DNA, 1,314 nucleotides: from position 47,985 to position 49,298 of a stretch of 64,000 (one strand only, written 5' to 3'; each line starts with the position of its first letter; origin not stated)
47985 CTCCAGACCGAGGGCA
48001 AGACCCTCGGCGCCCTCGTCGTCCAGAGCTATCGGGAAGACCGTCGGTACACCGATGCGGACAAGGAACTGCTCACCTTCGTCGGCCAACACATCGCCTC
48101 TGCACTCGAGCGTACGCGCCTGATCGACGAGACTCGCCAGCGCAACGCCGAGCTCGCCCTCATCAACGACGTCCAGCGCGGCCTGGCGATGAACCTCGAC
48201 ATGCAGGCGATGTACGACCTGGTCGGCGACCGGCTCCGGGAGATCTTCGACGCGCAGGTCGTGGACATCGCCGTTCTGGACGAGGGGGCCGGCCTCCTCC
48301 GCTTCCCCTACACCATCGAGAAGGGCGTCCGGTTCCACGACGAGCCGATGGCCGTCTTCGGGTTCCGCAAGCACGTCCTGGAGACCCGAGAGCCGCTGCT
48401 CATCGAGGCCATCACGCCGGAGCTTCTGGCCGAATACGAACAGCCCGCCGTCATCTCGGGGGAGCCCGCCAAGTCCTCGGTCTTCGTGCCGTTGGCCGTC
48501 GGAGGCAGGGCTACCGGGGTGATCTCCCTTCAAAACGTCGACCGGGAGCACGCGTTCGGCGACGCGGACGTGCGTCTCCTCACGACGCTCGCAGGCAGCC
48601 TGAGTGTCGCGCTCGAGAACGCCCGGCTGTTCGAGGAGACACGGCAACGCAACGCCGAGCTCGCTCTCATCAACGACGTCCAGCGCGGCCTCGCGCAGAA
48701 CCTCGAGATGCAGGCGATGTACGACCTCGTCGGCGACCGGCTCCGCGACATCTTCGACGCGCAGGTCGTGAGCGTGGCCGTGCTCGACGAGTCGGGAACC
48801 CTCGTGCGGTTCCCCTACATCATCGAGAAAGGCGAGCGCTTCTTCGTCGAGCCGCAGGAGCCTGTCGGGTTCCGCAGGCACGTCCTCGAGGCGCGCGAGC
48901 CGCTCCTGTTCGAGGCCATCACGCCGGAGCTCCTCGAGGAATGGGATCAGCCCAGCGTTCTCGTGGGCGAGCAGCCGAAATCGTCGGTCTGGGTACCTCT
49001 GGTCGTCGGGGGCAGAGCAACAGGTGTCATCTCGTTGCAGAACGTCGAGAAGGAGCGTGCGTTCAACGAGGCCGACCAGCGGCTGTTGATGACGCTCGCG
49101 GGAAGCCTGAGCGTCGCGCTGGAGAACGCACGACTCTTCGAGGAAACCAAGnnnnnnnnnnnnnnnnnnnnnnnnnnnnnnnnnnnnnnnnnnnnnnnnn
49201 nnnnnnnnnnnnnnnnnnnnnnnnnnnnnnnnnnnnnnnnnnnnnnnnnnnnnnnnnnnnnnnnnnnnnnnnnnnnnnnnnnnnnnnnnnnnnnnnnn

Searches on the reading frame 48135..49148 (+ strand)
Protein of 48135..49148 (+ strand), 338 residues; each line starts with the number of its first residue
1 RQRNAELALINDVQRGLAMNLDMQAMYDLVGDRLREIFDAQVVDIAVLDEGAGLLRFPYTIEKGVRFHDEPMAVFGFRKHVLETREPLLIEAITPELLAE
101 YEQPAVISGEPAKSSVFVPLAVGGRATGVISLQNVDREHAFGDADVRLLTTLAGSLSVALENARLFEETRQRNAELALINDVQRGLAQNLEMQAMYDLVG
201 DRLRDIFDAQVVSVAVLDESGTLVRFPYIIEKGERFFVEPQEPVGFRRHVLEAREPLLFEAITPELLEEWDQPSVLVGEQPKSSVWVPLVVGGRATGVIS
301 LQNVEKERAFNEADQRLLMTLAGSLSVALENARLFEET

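Call 74: predict_structure(alignment_id=A3)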
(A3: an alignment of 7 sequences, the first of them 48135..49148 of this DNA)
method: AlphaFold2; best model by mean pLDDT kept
length: 338 residues; sequences in the alignment: 7
mean_pLDDT: 84.1   pTM: 0.55
mean pLDDT of the five models: 84.1, 83.5, 82.9, 81.3, 80.8
residues with pLDDT >= 90: 103; 70-90: 200; 50-70: 35; < 50: 0
segments of 3 or more residues with pLDDT < 50: none
pLDDT, mean of each block of 10 residues (from residue 1): 62 60 77 88 89 84 84 89 92 88 77 92 84 92 89 80 71 73 77 88 89 89 89 86 91 92 85 74 93 88 90 89 88 79
secondary structure, 60 per line:
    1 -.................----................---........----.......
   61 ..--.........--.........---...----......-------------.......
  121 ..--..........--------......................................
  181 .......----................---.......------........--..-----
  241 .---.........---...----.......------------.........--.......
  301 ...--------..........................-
elements in order: H2-18 H23-38 E42-49 E54-62 E65-73 H76-84 E88-90 H95-100 E114-122 E125-134 H143-187 H192-207 E211-217 E224-231 H245-253 E257-259 H264-270 E283-291 E294-303 H312-337
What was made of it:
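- Structure: the tandem-unit AF2 model shows one continuous 45-residue helix across the unit junction (call 74).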
